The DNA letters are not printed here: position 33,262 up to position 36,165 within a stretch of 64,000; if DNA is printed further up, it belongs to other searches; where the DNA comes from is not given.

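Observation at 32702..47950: Candidate new defense or epigenetic locus: PLD-SNF2 fusion, small MTase-fold protein, and three tandem PglX/DrmMI-like adenine-MTase paralogs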

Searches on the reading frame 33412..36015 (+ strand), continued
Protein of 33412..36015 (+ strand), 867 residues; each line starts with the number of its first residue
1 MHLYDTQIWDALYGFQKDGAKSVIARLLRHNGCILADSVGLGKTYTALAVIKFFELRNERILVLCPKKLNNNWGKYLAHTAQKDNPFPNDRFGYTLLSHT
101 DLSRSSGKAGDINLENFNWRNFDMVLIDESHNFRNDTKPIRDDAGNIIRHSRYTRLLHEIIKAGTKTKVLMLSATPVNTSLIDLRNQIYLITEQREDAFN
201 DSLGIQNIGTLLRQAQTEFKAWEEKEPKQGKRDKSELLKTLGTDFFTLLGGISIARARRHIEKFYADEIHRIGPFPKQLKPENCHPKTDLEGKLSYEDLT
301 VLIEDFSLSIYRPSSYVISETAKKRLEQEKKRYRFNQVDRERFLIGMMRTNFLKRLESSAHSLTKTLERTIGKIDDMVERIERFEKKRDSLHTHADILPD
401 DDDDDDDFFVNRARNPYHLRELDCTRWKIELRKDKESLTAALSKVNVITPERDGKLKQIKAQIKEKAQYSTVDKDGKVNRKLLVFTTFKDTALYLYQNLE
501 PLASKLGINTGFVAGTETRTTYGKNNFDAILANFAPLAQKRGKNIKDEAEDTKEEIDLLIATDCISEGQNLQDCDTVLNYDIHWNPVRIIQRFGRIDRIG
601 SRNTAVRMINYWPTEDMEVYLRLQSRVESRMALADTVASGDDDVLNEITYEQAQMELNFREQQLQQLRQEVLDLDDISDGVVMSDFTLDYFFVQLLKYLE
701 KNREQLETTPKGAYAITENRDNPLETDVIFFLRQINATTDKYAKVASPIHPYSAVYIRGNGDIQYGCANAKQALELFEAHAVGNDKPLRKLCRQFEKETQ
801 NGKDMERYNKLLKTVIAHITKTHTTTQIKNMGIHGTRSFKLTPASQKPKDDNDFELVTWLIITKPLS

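Call 56: get_annotated_region(hit=H23, flank=8000)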
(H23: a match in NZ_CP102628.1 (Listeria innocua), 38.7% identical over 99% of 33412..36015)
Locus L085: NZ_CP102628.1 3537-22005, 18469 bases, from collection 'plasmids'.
description: Listeria innocua strain F4078 plasmid unnamed, complete sequence
organism: Listeria innocua (NCBI taxid 1642)
taxonomy: Bacteria; Bacillota; Bacilli; Bacillales; Listeriaceae; Listeria; Listeria innocua
host: -; source: cow; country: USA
typing (MOB-suite, as given by PLSDB): mobilizable; replicon rep_cluster_110,rep_cluster_554,rep_cluster_554; relaxase MOBP,MOBP
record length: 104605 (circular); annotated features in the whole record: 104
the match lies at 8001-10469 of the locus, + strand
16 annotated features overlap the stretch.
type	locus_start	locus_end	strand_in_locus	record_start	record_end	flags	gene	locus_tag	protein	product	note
CDS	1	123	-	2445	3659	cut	eno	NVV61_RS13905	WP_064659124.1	phosphopyruvate hydratase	GO:0006096 - glycolytic process [Evidence IEA]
CDS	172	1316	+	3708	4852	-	-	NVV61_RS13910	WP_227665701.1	IS3 family transposase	-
CDS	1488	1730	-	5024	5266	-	-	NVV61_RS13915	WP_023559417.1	hypothetical protein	-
CDS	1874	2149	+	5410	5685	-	-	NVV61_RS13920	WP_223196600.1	hypothetical protein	-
CDS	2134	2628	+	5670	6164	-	-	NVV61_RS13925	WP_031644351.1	hypothetical protein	-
CDS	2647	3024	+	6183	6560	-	-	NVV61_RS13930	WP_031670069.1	hypothetical protein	-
CDS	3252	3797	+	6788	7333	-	-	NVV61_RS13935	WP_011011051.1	hypothetical protein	-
CDS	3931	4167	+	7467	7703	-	-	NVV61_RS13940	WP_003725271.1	helix-turn-helix transcriptional regulator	-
CDS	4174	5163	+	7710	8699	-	-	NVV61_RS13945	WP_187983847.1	hypothetical protein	-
CDS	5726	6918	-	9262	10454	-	-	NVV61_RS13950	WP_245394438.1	IS3 family transposase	-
CDS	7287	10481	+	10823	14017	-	-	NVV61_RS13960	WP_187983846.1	helicase-related protein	-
CDS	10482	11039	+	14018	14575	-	-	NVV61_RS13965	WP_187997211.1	hypothetical protein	-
CDS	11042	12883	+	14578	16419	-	-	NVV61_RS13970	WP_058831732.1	site-specific DNA-methyltransferase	GO:0006306 - DNA methylation [Evidence IEA]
CDS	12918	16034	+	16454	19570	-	-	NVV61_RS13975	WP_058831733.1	DEAD/DEAH box helicase family protein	-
CDS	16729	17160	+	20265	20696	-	-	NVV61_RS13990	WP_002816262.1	CopY/TcrY family copper transport repressor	GO:0006825 - copper ion transport [Evidence IEA]; GO:0006355 - regulation of DNA-templated transcription [Evidence IEA]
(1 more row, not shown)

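Call 83: get_annotated_region(hit=H1, flank=6000)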
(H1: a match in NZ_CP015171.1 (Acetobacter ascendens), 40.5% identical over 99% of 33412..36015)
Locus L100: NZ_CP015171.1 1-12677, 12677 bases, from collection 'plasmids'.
description: Acetobacter ascendens strain LMG 1591 plasmid unnamed3, complete sequence
organism: Acetobacter ascendens (NCBI taxid 481146)
taxonomy: Bacteria; Pseudomonadota; Alphaproteobacteria; Rhodospirillales; Acetobacteraceae; Acetobacter; Acetobacter ascendens
host: -; source: single cell; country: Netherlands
typing (MOB-suite, as given by PLSDB): mobilizable; relaxase MOBQ
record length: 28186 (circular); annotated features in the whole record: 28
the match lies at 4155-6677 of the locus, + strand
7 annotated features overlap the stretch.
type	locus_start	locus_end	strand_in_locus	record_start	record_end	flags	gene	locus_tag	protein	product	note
CDS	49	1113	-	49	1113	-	-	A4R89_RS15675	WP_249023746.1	Abi family protein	-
CDS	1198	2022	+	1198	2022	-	-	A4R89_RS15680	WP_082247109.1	IS5-like element IS12528 family transposase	GO:0006313 - DNA transposition [Evidence IEA]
CDS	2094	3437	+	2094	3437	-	-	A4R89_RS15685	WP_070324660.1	IS1182 family transposase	-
CDS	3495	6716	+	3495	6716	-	-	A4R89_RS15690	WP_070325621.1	helicase-related protein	-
CDS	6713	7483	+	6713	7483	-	-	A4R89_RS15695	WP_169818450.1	DUF4391 domain-containing protein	-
CDS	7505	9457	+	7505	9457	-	-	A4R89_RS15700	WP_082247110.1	site-specific DNA-methyltransferase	GO:0006306 - obsolete DNA methylation [Evidence IEA]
CDS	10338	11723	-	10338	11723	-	-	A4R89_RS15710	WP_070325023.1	IS1380-like element IS1380A family transposase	GO:0006313 - DNA transposition [Evidence IEA]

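Call 84: get_annotated_region(hit=H6, flank=6000)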
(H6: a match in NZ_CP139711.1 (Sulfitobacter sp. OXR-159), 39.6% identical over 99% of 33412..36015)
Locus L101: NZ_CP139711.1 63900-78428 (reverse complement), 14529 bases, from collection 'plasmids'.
description: Sulfitobacter sp. OXR-159 plasmid unnamed04, complete sequence
organism: Sulfitobacter sp. OXR-159 (NCBI taxid 3100174)
taxonomy: Bacteria; Pseudomonadota; Alphaproteobacteria; Rhodobacterales; Roseobacteraceae; Sulfitobacter; Sulfitobacter sp. OXR-159
host: -; source: Bacterial Culture,hydrothermal vent plume; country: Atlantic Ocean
typing (MOB-suite, as given by PLSDB): conjugative; relaxase MOBP,MOBP; mating-pair formation MPF_T
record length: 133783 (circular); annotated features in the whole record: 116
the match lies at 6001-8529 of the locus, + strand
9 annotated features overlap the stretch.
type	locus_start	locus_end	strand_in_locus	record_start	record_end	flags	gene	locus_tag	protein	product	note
CDS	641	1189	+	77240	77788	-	-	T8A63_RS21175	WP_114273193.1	helix-turn-helix domain-containing protein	-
CDS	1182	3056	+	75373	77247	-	-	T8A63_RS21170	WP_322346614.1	relaxase/mobilization nuclease domain-containing protein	-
CDS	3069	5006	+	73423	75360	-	-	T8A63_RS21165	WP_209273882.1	type IV secretory system conjugative DNA transfer family protein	-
CDS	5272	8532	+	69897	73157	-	-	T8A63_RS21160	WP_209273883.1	helicase-related protein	-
CDS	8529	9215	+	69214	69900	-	-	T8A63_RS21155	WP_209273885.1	DUF4391 domain-containing protein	-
CDS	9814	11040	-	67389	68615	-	-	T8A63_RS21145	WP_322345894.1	IS256 family transposase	-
CDS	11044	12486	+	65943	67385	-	-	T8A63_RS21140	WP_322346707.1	site-specific DNA-methyltransferase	GO:0006306 - DNA methylation [Evidence IEA]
CDS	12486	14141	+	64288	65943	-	-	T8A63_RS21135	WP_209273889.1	RNA-binding domain-containing protein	-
CDS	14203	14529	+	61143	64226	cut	-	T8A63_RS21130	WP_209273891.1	DEAD/DEAH box helicase family protein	-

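Call 85: get_annotated_region(hit=H13, flank=6000)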
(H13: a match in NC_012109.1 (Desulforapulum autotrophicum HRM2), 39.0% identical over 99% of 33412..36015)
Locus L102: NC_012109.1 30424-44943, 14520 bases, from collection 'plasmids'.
description: Desulforapulum autotrophicum HRM2 plasmid pHRM2a, complete sequence
organism: Desulforapulum autotrophicum HRM2 (NCBI taxid 177437)
taxonomy: Bacteria; Thermodesulfobacteriota; Desulfobacteria; Desulfobacterales; Desulfobacteraceae; Desulforapulum; Desulforapulum autotrophicum; Desulforapulum autotrophicum HRM2
host: -; source: -; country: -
typing (MOB-suite, as given by PLSDB): mobilizable; replicon rep_cluster_1872; relaxase MOBQ
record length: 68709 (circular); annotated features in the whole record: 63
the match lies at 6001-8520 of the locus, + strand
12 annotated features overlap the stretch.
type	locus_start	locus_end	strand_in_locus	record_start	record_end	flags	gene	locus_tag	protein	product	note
CDS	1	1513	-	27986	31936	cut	-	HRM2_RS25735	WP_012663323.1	PAS domain S-box protein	-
CDS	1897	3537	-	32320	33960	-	-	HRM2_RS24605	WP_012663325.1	IS1634 family transposase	-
CDS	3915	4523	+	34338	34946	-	-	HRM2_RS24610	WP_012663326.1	master DNA invertase Mpi family serine-type recombinase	-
CDS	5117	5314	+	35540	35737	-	-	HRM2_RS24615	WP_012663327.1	helix-turn-helix domain-containing protein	-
CDS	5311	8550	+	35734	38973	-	-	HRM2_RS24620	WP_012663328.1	helicase-related protein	-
CDS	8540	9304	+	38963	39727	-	-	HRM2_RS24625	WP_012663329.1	DUF4391 domain-containing protein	-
CDS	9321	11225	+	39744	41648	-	-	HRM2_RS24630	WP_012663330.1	site-specific DNA-methyltransferase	GO:0006306 - DNA methylation [Evidence IEA]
CDS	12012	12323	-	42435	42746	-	-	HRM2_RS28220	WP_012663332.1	hypothetical protein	-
CDS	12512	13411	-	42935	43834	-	-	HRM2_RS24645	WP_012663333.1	MerR family transcriptional regulator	GO:0006355 - regulation of DNA-templated transcription [Evidence IEA]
CDS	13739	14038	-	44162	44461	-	-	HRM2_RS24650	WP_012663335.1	type II toxin-antitoxin system RelE/ParE family toxin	GO:0030541 - plasmid partitioning [Evidence IEA]; GO:0051290 - protein heterotetramerization [Evidence IEA]; GO:0009432 ...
CDS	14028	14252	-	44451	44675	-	-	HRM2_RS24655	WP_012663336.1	addiction module protein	-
CDS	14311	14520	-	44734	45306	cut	-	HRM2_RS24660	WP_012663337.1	recombinase family protein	GO:0006310 - DNA recombination [Evidence IEA]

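Call 86: get_annotated_region(hit=H14, flank=6000)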
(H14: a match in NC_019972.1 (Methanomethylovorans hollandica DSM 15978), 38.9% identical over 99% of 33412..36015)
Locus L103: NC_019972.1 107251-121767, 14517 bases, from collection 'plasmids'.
description: Methanomethylovorans hollandica DSM 15978 plasmid pMETHO01, complete sequence
organism: Methanomethylovorans hollandica DSM 15978 (NCBI taxid 867904)
taxonomy: Archaea; Euryarchaeota; Methanomicrobia; Methanosarcinales; Methanosarcinaceae; Methanomethylovorans; Methanomethylovorans hollandica; Methanomethylovorans hollandica DSM 15978
host: -; source: -; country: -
typing (MOB-suite, as given by PLSDB): non-mobilizable; replicon rep_cluster_57
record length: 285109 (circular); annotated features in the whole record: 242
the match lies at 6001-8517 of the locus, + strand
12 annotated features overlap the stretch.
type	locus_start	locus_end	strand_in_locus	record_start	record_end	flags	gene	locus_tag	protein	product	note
CDS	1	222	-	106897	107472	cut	-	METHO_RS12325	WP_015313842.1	hypothetical protein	-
CDS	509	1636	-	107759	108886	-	-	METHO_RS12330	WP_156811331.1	ISH3 family transposase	-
CDS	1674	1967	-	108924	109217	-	-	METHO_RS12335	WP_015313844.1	hypothetical protein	-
CDS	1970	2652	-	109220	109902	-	-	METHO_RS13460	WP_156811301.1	IS1 family transposase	-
CDS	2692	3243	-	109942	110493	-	-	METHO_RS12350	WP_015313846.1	hypothetical protein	-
CDS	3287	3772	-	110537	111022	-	-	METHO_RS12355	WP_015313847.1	hypothetical protein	-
CDS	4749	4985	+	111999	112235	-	-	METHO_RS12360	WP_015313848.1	hypothetical protein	-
CDS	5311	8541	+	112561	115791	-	-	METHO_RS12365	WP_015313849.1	helicase-related protein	-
CDS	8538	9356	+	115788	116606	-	-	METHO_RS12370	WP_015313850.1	DUF4391 domain-containing protein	-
CDS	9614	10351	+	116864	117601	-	-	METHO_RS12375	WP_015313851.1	hypothetical protein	-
CDS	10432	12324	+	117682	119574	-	-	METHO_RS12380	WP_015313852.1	site-specific DNA-methyltransferase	GO:0006306 - DNA methylation [Evidence IEA]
CDS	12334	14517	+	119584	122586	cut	-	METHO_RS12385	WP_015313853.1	DEAD/DEAH box helicase family protein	-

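Call 87: get_annotated_region(hit=H20, flank=6000)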
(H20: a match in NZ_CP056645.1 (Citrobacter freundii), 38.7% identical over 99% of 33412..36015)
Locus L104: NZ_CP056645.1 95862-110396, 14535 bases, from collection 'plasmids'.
description: Citrobacter freundii strain RHBSTW-00267 plasmid pRHBSTW-00267_2, complete sequence
organism: Citrobacter freundii (NCBI taxid 546)
taxonomy: Bacteria; Pseudomonadota; Gammaproteobacteria; Enterobacterales; Enterobacteriaceae; Citrobacter; Citrobacter freundii
host: -; source: culture,Freshwater sample from downstream of wastewater treatment plant; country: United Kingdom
typing (MOB-suite, as given by PLSDB): non-mobilizable; replicon Col(VCM04)
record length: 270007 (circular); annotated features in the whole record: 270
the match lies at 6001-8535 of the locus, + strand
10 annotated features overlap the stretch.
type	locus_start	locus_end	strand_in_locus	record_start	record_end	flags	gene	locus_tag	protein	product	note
CDS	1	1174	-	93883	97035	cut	-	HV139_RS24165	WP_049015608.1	AIDA repeat-containing protein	-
CDS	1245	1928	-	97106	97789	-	-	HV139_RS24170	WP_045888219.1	WYL domain-containing protein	-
CDS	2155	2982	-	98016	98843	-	-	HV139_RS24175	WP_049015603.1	DUF932 domain-containing protein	-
CDS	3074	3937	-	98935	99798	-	-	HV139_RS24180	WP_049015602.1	GTPase family protein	-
CDS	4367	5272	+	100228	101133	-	-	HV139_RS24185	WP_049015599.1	WYL domain-containing protein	-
CDS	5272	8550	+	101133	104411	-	-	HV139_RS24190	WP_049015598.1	helicase-related protein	-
CDS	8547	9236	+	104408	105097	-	-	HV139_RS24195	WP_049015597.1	DUF4391 domain-containing protein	-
CDS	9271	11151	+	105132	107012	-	-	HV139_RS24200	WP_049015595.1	ATP-dependent endonuclease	-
CDS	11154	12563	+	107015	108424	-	-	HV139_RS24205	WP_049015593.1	DUF2130 domain-containing protein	-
CDS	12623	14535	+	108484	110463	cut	-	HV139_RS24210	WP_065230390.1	site-specific DNA-methyltransferase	GO:0006306 - obsolete DNA methylation [Evidence IEA]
